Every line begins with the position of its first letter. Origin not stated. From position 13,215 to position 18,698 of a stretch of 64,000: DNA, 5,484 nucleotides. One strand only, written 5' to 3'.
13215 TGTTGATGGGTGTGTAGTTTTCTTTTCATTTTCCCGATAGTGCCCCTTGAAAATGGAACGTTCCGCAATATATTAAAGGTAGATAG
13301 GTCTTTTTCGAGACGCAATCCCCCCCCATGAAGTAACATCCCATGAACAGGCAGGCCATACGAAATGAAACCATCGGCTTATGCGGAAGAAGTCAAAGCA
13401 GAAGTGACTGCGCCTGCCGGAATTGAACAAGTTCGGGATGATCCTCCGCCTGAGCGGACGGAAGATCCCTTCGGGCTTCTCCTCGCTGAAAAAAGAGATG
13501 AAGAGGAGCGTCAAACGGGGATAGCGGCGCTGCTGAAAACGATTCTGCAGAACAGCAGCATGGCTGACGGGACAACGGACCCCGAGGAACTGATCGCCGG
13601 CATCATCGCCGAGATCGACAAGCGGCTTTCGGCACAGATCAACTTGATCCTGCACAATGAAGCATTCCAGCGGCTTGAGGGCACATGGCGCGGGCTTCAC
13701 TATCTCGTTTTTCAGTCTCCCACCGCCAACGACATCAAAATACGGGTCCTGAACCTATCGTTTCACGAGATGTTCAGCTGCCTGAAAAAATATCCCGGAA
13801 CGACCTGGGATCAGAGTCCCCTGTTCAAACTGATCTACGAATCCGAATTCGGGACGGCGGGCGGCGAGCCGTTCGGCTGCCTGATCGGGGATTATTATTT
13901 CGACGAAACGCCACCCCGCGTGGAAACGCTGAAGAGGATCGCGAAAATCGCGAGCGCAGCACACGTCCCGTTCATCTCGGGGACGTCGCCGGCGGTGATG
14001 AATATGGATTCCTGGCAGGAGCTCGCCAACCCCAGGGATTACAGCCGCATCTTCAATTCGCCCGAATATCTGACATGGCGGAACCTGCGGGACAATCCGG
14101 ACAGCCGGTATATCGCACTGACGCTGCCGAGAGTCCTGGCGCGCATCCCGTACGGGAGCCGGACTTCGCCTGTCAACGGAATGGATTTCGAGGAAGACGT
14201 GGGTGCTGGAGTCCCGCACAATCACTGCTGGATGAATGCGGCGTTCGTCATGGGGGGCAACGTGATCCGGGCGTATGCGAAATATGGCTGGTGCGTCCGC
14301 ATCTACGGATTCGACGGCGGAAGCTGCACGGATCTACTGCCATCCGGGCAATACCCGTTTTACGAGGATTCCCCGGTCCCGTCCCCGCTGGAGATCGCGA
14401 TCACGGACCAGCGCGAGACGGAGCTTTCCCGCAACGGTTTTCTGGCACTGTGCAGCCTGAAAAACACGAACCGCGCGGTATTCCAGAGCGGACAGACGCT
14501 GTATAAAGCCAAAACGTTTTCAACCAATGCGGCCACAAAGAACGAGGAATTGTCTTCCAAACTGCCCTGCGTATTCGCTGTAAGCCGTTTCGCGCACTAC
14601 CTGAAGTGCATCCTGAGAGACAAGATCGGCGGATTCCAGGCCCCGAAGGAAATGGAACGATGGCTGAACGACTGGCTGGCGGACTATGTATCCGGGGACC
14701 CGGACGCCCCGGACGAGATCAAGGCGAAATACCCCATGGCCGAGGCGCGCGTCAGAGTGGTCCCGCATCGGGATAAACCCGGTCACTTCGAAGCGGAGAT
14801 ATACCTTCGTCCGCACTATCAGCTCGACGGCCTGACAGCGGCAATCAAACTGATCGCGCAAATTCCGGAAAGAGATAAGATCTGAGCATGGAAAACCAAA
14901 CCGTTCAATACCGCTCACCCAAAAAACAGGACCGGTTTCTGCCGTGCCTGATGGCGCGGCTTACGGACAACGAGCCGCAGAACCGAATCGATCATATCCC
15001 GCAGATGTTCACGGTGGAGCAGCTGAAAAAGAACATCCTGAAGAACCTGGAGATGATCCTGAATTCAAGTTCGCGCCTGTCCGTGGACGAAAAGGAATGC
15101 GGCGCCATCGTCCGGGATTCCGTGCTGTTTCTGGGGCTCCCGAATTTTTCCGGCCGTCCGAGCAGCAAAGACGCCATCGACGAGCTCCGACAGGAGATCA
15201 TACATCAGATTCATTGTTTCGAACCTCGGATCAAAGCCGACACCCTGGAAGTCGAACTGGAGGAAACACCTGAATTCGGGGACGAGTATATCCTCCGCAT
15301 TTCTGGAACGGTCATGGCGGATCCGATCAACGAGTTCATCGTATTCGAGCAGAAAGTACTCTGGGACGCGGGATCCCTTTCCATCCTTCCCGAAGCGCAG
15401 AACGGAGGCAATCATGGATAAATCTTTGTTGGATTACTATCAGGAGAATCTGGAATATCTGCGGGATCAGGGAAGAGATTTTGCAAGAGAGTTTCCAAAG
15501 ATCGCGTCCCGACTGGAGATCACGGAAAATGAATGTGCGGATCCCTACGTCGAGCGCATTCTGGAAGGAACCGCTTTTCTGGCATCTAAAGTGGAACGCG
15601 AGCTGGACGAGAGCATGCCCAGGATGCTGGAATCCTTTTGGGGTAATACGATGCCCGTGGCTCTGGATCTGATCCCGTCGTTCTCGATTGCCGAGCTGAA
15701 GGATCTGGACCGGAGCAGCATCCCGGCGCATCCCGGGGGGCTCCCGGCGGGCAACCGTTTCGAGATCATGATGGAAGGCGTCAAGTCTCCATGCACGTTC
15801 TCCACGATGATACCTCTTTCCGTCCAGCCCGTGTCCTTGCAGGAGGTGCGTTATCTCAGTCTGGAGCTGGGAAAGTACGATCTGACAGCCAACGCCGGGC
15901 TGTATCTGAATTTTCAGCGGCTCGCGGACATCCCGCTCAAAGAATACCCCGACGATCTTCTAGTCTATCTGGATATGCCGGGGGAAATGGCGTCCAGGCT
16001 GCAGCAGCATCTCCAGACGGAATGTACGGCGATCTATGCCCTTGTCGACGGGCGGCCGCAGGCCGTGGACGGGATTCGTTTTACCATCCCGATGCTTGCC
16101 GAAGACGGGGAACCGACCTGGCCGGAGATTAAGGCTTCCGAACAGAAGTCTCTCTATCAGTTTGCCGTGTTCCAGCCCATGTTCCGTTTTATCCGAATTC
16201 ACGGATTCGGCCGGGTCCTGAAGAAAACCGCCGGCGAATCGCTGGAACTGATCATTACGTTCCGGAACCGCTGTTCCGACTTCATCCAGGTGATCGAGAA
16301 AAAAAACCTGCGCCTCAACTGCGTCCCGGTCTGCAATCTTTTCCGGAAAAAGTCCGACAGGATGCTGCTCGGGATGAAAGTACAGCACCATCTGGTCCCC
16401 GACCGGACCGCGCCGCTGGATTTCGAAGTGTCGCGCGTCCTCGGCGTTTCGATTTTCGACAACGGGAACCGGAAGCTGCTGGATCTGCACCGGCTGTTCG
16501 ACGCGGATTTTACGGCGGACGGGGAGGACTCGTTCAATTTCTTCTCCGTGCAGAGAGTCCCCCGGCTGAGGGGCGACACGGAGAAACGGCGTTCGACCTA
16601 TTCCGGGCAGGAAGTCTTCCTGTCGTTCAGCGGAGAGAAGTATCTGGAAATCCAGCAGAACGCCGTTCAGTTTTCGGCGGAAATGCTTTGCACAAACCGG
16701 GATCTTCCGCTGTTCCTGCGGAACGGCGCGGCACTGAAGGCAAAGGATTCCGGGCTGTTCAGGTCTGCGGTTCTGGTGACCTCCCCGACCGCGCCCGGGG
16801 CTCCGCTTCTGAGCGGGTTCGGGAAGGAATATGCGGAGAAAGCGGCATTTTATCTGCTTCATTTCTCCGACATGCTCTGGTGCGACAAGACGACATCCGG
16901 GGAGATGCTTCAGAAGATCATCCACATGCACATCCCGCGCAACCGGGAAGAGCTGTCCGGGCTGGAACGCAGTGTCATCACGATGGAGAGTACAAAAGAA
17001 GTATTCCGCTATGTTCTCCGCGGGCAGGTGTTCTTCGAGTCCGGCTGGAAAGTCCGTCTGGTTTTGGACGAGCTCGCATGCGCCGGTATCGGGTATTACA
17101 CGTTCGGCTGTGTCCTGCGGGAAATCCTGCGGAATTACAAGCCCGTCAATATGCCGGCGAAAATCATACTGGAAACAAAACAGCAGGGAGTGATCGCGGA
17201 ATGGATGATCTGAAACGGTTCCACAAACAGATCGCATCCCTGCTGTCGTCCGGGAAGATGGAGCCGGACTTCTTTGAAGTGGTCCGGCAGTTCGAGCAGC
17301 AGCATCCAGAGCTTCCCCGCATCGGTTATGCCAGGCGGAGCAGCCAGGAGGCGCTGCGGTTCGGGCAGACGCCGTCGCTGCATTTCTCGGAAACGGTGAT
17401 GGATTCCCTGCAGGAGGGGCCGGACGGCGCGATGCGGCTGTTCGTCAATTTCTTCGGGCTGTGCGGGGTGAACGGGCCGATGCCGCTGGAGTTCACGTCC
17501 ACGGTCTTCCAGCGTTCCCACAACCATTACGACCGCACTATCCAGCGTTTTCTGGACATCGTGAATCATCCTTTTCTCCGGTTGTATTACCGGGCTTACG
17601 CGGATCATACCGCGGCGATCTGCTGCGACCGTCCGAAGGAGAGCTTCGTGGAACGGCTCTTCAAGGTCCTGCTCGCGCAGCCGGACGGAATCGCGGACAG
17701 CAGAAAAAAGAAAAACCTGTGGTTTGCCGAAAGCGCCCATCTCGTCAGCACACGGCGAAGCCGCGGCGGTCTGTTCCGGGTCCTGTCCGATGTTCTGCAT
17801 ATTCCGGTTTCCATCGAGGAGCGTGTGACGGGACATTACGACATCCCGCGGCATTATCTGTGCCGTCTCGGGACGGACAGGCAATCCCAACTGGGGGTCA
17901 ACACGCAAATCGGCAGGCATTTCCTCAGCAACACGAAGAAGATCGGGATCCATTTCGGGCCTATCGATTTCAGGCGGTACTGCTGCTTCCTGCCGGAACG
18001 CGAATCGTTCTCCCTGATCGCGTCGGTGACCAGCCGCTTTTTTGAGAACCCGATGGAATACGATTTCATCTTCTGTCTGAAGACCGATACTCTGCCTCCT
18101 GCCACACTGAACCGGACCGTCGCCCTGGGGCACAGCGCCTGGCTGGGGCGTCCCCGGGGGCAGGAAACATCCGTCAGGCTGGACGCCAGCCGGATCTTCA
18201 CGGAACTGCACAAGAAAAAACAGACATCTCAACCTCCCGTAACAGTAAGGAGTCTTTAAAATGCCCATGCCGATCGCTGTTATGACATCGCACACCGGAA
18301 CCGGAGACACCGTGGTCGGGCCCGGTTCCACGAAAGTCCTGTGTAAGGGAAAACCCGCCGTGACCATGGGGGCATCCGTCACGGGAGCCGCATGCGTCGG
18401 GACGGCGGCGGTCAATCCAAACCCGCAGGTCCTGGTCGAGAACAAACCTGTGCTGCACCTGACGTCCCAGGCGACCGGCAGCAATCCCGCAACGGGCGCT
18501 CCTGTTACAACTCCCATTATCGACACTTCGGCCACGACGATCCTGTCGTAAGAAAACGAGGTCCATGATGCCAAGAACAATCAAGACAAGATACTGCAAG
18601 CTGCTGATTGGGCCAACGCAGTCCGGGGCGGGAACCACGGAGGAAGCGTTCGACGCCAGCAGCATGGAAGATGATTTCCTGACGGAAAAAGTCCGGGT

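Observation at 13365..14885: Second, tssB-less tssC paralog heading the baseplate/membrane arm, with an unrelated N-terminus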

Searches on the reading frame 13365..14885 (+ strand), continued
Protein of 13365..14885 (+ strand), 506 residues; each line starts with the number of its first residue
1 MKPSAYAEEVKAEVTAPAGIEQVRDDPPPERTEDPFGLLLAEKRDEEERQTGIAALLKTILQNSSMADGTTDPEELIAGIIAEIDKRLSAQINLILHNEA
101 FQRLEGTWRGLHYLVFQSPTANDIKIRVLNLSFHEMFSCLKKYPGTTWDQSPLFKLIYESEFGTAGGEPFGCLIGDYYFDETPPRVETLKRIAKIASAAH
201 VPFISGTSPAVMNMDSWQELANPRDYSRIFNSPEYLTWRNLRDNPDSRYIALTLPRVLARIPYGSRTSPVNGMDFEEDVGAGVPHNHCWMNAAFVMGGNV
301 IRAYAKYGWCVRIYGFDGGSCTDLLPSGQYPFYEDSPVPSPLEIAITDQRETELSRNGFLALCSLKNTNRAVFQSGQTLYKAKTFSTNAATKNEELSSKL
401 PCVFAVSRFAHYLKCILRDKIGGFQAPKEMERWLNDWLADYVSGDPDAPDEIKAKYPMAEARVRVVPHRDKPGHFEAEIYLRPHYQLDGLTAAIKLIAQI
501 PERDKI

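Call 74: search_protein_families(library=ncbifam, proteins=[window:13365-14882:+, L088:10436-11821:+], max_evalue=0.001)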
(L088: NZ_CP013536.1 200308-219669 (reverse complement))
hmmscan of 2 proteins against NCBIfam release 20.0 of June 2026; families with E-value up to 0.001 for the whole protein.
window:13365-14882:+ (506 aa): 1 family
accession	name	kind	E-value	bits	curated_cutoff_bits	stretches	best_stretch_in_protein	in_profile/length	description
TIGR03355.1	VI_chp_2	equivalog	7.7e-163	542.7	271.5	1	43-501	18-473/473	type VI secretion system contractile sheath large subunit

L088:10436-11821:+ (462 aa): 1 family
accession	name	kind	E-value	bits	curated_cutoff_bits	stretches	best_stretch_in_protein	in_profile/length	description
TIGR03355.1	VI_chp_2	equivalog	2.9e-123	412.2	271.5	1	9-442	48-471/473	type VI secretion system contractile sheath large subunit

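Call 79: get_annotated_region(hit=H13, flank=9000)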
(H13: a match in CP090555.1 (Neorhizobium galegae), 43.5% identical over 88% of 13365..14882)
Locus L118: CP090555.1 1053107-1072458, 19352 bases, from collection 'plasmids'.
description: Neorhizobium galegae strain VafX2 plasmid pNgVX, complete sequence
organism: Neorhizobium galegae (NCBI taxid 399)
taxonomy: Bacteria; Pseudomonadota; Alphaproteobacteria; Hyphomicrobiales; Rhizobiaceae; Neorhizobium; Neorhizobium galegae
host: -; source: Galega,Cell culture; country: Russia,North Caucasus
typing (MOB-suite, as given by PLSDB): conjugative; relaxase MOBP; mating-pair formation MPF_T
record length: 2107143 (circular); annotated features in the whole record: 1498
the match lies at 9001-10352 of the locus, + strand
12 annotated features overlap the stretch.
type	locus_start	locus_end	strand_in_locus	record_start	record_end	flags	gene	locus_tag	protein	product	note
CDS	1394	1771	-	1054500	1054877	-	-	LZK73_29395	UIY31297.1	hypothetical protein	-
CDS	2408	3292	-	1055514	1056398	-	-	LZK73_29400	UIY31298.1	hypothetical protein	-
CDS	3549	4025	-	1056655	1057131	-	-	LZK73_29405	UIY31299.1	type VI secretion system tube protein Hcp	-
CDS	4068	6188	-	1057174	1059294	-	tssH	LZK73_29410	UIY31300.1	type VI secretion system ATPase TssH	-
CDS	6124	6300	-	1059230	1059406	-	-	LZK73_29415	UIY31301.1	hypothetical protein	-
CDS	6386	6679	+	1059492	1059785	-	-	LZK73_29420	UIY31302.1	hypothetical protein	-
CDS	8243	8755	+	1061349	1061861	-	tssB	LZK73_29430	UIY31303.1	type VI secretion system contractile sheath small subunit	-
CDS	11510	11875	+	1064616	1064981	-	-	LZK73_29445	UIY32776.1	hypothetical protein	-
CDS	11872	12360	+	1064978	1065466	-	-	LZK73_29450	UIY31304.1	hypothetical protein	-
CDS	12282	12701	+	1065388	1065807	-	-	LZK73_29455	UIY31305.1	hypothetical protein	-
CDS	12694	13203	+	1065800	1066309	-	tssE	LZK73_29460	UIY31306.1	type VI secretion system baseplate subunit TssE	-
CDS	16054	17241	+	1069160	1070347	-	-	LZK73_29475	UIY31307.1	FHA domain-containing protein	-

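Call 80: search_dna_similar(query=L088:10436-11821:+, collection=plasmids, mode=protein, max_rows=30, rows=spread, max_evalue=1e-60)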
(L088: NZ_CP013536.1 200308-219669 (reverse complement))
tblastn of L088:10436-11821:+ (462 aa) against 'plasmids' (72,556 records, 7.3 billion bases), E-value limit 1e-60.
Records with a match: 487; places in all: 553; records where one place covers at least 80% of the query: 487.
Best place of each record, by identity: >=99% 5; 95-99% 22; 90-95% 4; 80-90% 4; 60-80% 5; <60% 447.
By first word of the organism name: Ralstonia 126; Rhizobium 88; Escherichia 67; Campylobacter 38; Leisingera 18; Burkholderia 14; Rahnella 11; Paraburkholderia 11; Sinorhizobium 10; Azospirillum 10; and 45 more.
By predicted mobility (MOB-suite, as given by PLSDB): non-mobilizable 217; conjugative 141; mobilizable 129.
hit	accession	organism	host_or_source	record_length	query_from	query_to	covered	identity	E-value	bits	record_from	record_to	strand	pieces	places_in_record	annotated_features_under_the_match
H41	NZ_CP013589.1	Rhizobium phaseoli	Phaseolus vulgaris,Whole ...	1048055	1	462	100%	100.0%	0e+0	908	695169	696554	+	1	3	record has no annotation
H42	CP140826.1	Rhizobium beringeri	Trifolium pratense,whole organism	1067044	1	462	100%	95.5%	0e+0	875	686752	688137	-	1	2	tssC: type VI secretion system contractile sheath large subunit | type VI secretion system accessory protein TagJ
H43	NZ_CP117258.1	Rhizobium tumorigenes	Rubus sp.,pure bacterial culture,Aerial ...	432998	1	462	100%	81.6%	0e+0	736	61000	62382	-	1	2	tssC: type VI secretion system contractile sheath large subunit | type VI secretion system accessory protein TagJ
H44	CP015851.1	Ralstonia solanacearum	Rhizoma kaempferiae,cell culture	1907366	12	442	93%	39.8%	1e-90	308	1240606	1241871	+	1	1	EvpB family type VI secretion protein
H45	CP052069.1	Ralstonia solanacearum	tomato,cell culture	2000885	12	442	93%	39.8%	1e-90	308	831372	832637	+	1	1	none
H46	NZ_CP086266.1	Ralstonia sp. RS647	sunflower,cell culture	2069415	12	442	93%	39.8%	1e-90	308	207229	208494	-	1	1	none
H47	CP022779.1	Ralstonia solanacearum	Solanum tuberosum,single cell,Potato ...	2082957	12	442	93%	39.8%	1e-90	308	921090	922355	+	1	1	type VI secretion system contractile sheath large subunit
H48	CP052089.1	Ralstonia solanacearum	tomato,cell culture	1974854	12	442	93%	39.6%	3e-90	307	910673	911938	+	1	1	none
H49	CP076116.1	Ralstonia solanacearum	cell culture,wilting pepper (C. annuum) ...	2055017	12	442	93%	39.6%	3e-90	307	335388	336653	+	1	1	tssC: type VI secretion system contractile sheath large subunit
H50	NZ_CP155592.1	Ralstonia solanacearum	Musa sp.,cell culture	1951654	12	442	93%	39.6%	3e-90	307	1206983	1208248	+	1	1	none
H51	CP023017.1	Ralstonia solanacearum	Solanum tuberosum,single cell,Potato ...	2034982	12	442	93%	39.4%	1e-90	308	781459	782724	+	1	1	type VI secretion system-associated protein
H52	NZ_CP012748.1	Paraburkholderia caribensis MBA4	soil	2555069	12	442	93%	39.1%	3e-88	301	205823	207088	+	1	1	none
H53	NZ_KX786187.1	Enterobacter cloacae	-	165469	4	442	95%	37.7%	3e-75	263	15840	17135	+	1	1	tssC: type VI secretion system contractile sheath large subunit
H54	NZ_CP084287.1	Caballeronia zhejiangensis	Anasa tristis,Cell culture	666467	14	445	94%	37.5%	3e-71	252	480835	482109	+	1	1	tssC: type VI secretion system contractile sheath large subunit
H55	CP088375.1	Escherichia coli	Homo sapiens,blood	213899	12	442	93%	37.4%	1e-79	276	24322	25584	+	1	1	tssC: type VI secretion system contractile sheath large subunit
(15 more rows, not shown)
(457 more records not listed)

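Call 81: get_annotated_region(hit=H43, flank=9000)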
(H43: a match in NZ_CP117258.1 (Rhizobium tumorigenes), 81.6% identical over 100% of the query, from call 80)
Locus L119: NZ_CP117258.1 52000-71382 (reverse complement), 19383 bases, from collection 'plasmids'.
description: Rhizobium tumorigenes strain 1078 plasmid unnamed1, complete sequence
organism: Rhizobium tumorigenes (NCBI taxid 2041385)
taxonomy: Bacteria; Pseudomonadota; Alphaproteobacteria; Hyphomicrobiales; Rhizobiaceae; Rhizobium; Rhizobium tumorigenes
host: -; source: Rubus sp.,pure bacterial culture,Aerial tumor; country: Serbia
typing (MOB-suite, as given by PLSDB): non-mobilizable
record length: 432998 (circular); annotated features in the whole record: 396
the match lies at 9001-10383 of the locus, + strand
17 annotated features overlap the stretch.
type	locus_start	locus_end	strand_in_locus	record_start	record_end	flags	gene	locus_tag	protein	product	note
CDS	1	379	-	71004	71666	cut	-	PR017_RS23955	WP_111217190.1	contact-dependent growth inhibition system immunity protein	-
CDS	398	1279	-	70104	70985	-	-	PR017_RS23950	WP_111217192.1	RNase A-like domain-containing protein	-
CDS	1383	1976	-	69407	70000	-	-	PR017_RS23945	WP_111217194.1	hypothetical protein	-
CDS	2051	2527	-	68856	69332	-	-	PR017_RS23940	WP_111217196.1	type VI secretion system tube protein Hcp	-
CDS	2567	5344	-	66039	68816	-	tssH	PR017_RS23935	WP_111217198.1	type VI secretion system ATPase TssH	GO:0033103 - protein secretion by the type VI secretion system [Evidence IEA]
CDS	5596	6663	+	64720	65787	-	tssA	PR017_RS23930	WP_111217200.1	type VI secretion system protein TssA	-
CDS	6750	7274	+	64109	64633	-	tssB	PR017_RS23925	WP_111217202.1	type VI secretion system contractile sheath small subunit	GO:0033103 - protein secretion by the type VI secretion system [Evidence IEA]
CDS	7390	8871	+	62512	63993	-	tssC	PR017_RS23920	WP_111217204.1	type VI secretion system contractile sheath large subunit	GO:0033103 - protein secretion by the type VI secretion system [Evidence IEA]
CDS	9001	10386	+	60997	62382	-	tssC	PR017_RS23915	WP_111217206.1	type VI secretion system contractile sheath large subunit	GO:0033103 - protein secretion by the type VI secretion system [Evidence IEA]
CDS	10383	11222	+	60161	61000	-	-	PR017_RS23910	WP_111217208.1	type VI secretion system accessory protein TagJ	-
CDS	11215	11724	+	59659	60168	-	tssE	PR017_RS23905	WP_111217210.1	type VI secretion system baseplate subunit TssE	GO:0033103 - protein secretion by the type VI secretion system [Evidence IEA]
CDS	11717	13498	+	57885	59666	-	tssF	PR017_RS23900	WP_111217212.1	type VI secretion system baseplate subunit TssF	GO:0033103 - protein secretion by the type VI secretion system [Evidence IEA]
CDS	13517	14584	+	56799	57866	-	tssG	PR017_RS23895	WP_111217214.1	type VI secretion system baseplate subunit TssG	GO:0033103 - protein secretion by the type VI secretion system [Evidence IEA]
CDS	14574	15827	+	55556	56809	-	-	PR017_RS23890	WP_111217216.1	FHA domain-containing protein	-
CDS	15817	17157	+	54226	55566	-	tssK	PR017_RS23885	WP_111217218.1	type VI secretion system baseplate subunit TssK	GO:0033103 - protein secretion by the type VI secretion system [Evidence IEA]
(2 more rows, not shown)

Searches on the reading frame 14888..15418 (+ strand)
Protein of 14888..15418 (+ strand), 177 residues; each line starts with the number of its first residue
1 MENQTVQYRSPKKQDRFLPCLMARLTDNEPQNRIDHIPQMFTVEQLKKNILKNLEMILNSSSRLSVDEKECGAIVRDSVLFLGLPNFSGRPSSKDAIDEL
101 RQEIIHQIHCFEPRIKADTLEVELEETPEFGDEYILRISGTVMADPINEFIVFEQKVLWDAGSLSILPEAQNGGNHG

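Call 6: search_protein_families(library=pfam, proteins=[window:14888-15418:+], max_evalue=0.01)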
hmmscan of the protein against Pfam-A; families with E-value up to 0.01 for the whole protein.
window:14888-15418:+ (177 aa): 1 family
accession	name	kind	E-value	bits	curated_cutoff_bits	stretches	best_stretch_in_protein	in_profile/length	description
PF04965.19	GPW_gp25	-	2.6e-10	40.4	27.2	1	45-146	2-95/96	Baseplate wedge protein gp25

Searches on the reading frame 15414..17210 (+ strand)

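Call 6: search_protein_families(library=pfam, proteins=[window:15414-17210:+], max_evalue=0.01)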
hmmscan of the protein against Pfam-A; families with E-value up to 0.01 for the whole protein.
window:15414-17210:+ (599 aa): 1 family
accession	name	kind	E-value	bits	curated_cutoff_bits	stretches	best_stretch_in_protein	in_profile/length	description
PF05947.17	T6SS_TssF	-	6.4e-100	335.9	25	1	1-597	1-601/608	Type VI secretion system, TssF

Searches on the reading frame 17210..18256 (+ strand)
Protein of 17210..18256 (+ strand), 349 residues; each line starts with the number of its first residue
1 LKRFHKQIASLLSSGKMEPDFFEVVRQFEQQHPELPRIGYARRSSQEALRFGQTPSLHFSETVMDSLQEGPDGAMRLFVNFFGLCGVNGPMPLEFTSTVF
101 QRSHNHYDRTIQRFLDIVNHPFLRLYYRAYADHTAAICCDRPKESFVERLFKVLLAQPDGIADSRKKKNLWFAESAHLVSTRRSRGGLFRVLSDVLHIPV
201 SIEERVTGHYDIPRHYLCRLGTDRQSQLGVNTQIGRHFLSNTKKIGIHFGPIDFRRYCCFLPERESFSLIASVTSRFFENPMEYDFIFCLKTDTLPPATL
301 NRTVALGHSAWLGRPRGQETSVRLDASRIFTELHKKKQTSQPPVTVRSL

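Call 6: search_protein_families(library=pfam, proteins=[window:17210-18256:+], max_evalue=0.01)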
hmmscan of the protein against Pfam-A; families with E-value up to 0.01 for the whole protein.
window:17210-18256:+ (349 aa): 1 family
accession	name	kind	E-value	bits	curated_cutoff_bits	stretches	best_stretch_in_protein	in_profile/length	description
PF06996.16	T6SS_TssG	-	4e-66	223.8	24.6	1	20-313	6-304/304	Type VI secretion, TssG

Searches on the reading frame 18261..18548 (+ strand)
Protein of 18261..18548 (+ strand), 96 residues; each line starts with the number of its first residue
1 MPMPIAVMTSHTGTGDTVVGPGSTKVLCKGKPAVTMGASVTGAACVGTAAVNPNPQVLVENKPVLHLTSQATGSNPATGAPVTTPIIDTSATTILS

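Call 44: search_protein_families(library=pfam, proteins=[window:18261-18548:+], max_evalue=0.001)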
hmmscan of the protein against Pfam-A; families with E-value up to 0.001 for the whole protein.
window:18261-18548:+ (96 aa): 1 family
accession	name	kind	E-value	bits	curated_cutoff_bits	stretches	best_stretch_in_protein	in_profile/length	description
PF05488.18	PAAR_motif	-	0.00055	20.6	27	1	14-65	7-56/70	PAAR motif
